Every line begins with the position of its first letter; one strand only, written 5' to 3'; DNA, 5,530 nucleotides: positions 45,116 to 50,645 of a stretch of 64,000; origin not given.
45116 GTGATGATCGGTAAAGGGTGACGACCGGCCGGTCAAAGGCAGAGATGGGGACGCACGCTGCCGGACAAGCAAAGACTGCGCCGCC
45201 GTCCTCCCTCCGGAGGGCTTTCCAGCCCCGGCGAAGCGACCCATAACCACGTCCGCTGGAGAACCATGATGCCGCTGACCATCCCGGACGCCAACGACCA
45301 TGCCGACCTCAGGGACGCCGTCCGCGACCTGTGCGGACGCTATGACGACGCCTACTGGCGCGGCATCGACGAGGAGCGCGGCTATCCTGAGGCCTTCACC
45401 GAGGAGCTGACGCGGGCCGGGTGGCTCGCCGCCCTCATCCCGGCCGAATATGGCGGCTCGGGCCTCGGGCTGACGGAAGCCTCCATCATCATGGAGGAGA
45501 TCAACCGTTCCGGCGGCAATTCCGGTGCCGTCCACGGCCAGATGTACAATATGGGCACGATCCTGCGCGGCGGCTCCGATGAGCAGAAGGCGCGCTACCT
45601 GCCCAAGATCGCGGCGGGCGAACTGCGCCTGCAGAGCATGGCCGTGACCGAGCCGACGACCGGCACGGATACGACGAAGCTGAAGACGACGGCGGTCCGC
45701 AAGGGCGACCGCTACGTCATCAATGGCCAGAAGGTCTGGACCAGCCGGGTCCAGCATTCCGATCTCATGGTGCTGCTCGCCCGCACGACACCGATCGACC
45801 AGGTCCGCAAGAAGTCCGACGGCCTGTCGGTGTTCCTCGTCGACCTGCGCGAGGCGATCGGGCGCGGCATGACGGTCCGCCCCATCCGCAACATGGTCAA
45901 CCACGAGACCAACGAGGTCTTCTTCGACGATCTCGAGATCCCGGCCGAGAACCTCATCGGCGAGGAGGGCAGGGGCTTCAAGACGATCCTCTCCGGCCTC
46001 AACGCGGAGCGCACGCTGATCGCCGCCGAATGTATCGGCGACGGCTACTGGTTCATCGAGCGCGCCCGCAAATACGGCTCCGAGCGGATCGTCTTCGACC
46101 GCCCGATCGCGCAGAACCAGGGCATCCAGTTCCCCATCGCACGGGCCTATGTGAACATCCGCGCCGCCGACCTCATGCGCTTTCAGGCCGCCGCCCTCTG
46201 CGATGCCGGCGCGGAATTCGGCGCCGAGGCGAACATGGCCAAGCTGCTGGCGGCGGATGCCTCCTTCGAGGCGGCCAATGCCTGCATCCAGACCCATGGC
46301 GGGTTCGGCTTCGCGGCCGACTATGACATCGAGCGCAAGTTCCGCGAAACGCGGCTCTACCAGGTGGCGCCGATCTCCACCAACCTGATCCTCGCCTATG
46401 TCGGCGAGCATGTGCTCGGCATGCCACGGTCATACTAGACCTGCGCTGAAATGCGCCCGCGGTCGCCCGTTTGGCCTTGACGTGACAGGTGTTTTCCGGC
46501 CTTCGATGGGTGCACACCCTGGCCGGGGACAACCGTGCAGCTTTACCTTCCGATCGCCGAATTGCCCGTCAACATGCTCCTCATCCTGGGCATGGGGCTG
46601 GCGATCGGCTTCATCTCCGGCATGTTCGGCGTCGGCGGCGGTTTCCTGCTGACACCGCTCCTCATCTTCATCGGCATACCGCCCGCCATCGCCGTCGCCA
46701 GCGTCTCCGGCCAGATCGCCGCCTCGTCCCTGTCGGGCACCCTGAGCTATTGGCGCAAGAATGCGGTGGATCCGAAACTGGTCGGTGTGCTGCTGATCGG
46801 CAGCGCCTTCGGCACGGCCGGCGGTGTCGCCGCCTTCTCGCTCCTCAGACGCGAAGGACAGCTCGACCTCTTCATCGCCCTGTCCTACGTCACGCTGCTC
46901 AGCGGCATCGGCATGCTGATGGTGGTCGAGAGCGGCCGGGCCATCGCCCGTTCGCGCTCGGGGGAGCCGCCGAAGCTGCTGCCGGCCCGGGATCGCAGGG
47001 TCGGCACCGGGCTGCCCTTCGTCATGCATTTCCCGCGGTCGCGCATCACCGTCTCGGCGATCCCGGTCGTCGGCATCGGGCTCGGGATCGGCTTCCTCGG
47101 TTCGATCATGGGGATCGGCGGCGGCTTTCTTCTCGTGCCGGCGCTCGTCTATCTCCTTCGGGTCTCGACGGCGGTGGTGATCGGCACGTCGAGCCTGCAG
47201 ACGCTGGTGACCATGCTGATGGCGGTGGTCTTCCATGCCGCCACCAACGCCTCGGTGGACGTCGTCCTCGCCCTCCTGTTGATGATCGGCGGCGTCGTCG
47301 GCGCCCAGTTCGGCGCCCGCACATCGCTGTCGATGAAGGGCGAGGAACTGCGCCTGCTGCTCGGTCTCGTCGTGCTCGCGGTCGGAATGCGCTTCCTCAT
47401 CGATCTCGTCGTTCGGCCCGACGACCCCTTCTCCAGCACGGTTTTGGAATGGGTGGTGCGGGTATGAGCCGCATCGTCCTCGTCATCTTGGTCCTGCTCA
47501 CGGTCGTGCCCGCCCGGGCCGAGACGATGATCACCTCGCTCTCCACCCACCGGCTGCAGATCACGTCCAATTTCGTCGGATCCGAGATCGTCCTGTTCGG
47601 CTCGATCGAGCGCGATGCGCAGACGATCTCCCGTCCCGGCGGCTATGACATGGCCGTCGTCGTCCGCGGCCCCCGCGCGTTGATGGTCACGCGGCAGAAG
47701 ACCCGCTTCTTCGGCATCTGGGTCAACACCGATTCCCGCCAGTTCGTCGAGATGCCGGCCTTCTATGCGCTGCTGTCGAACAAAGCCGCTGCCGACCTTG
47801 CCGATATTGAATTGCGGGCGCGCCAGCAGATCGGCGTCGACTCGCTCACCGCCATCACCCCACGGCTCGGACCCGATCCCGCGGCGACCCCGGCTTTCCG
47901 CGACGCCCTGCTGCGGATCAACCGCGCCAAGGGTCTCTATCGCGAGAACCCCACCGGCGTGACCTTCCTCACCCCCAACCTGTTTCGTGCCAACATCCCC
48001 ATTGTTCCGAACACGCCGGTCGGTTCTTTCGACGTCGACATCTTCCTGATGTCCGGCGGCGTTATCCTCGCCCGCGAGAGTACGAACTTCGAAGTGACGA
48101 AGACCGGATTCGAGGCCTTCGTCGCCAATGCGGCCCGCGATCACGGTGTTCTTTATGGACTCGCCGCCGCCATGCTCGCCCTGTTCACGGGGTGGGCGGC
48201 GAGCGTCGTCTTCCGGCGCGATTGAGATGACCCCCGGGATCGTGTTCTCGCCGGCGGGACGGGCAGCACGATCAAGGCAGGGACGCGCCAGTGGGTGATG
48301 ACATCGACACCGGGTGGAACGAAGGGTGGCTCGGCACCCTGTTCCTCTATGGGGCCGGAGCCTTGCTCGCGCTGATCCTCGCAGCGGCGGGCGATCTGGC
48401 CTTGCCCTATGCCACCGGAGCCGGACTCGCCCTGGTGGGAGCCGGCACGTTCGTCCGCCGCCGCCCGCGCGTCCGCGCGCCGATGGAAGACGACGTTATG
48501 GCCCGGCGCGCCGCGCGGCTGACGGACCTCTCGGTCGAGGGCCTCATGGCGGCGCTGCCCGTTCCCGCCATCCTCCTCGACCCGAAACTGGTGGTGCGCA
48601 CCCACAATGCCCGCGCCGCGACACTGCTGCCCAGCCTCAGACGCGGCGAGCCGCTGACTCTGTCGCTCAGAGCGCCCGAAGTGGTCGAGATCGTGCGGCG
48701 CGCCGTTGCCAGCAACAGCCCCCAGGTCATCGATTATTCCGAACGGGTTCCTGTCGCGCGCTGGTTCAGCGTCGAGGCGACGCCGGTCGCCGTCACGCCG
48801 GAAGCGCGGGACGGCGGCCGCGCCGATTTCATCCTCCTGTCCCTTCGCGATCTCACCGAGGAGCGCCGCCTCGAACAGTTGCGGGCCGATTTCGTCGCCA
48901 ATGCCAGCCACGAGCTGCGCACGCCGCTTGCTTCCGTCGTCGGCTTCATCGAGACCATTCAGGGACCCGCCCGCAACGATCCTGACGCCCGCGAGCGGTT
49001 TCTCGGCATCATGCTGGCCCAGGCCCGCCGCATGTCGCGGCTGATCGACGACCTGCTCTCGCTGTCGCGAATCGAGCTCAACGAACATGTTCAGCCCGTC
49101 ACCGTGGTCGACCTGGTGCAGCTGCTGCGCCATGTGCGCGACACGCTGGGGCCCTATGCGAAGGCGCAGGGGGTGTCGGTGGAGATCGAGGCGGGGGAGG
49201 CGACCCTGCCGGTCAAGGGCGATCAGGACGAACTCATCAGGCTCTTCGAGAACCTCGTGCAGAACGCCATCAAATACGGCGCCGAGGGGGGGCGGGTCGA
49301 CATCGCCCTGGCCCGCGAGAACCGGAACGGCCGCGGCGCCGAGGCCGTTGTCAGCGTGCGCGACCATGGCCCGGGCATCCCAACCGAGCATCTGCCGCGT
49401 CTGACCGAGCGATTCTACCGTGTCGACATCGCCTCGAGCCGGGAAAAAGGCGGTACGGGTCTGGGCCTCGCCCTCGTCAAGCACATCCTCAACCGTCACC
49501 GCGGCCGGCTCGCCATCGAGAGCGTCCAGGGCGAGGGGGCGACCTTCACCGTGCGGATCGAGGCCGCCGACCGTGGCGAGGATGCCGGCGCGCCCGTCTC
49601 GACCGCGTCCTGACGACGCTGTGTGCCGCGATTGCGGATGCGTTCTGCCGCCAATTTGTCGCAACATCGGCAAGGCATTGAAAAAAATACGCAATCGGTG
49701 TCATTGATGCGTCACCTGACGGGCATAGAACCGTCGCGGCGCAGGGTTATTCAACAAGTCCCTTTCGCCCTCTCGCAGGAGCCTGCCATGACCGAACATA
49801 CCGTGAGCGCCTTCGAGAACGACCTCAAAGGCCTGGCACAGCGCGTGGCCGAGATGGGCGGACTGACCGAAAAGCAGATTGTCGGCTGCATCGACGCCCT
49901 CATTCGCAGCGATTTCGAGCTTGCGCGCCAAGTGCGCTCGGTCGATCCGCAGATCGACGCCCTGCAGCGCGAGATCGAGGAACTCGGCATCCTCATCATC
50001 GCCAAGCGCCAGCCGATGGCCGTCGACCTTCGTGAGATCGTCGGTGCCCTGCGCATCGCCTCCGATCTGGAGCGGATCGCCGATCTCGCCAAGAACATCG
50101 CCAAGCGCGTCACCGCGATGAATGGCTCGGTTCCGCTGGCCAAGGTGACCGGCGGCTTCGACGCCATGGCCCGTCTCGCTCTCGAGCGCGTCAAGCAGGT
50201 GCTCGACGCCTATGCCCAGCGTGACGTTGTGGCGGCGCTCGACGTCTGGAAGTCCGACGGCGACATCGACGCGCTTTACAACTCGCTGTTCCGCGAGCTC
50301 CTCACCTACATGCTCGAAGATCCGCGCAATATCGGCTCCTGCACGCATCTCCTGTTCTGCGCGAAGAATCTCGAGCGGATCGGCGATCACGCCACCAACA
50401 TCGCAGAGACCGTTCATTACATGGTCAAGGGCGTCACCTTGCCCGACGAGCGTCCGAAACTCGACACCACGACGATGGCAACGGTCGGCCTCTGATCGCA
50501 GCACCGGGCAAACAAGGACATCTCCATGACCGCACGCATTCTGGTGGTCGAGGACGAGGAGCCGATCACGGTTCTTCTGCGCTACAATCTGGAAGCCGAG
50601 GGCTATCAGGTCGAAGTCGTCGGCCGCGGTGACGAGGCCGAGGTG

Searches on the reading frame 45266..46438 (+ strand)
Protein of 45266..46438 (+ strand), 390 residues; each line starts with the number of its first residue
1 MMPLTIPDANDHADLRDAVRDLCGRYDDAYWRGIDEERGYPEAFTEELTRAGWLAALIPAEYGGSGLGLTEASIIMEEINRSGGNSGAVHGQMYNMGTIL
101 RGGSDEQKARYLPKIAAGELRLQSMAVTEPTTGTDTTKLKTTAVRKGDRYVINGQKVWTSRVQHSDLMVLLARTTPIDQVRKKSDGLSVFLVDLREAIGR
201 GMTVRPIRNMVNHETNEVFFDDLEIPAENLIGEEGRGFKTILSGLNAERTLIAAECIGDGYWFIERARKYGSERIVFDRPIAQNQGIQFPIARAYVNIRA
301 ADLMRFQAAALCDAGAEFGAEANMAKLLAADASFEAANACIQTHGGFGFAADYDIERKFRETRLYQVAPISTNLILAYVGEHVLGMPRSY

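Call 37: search_protein_families(library=pfam, proteins=[window:45266-46438:+], max_evalue=0.00001)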
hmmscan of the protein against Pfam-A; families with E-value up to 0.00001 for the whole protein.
window:45266-46438:+ (390 aa): 4 families
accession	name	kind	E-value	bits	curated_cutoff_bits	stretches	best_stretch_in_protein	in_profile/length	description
PF00441.29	Acyl-CoA_dh_1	-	3.7e-31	108.7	22.4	1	235-367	1-133/150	Acyl-CoA dehydrogenase, C-terminal domain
PF02771.21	Acyl-CoA_dh_N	-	1e-24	87.5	22.9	1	11-119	3-113/113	Acyl-CoA dehydrogenase, N-terminal domain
PF02770.24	Acyl-CoA_dh_M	-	1.1e-20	74.1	33.3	1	124-222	1-96/97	Acyl-CoA dehydrogenase, middle domain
PF08028.16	Acyl-CoA_dh_2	-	2.1e-12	47.9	22.7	1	256-363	7-124/134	Acyl-CoA dehydrogenase, C-terminal domain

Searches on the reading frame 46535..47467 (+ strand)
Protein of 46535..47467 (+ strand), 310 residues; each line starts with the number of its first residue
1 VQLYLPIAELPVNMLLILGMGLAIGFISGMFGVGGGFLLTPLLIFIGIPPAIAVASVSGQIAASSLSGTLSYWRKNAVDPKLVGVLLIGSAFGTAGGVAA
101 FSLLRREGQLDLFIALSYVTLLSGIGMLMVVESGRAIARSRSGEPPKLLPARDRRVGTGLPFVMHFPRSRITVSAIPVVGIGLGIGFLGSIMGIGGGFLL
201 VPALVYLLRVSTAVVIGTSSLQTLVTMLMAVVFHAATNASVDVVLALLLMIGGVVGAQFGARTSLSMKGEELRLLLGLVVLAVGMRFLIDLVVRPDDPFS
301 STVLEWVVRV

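Call 37: search_protein_families(library=pfam, proteins=[window:46535-47467:+], max_evalue=0.00001)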
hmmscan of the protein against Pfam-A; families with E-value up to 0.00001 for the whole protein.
window:46535-47467:+ (310 aa): 1 family
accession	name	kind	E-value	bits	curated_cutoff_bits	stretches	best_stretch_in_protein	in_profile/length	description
PF01925.25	TauE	-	2.3e-46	158.9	32.6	1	18-286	2-236/237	Sulfite exporter TauE/SafE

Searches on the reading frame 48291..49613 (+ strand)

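Call 37: search_protein_families(library=pfam, proteins=[window:48291-49613:+], max_evalue=0.00001)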
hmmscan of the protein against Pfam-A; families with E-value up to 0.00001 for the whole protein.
window:48291-49613:+ (440 aa): 2 families
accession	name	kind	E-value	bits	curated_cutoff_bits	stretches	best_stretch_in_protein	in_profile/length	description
PF02518.31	HATPase_c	-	3e-28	98.9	26.4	1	310-425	1-109/111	Histidine kinase-, DNA gyrase B-, and HSP90-like ATPase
PF00512.31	HisKA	-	6.1e-19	68.3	26.9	1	198-262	2-64/66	His Kinase A (phospho-acceptor) domain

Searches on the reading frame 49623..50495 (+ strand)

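Call 37: search_protein_families(library=pfam, proteins=[window:49623-50495:+], max_evalue=0.00001)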
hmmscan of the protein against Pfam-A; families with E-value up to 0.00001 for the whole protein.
window:49623-50495:+ (290 aa): 1 family
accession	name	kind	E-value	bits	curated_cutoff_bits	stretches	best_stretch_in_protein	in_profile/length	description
PF01895.24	PhoU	-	5.7e-47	158.5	23.5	2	76-163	2-89/89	PhoU domain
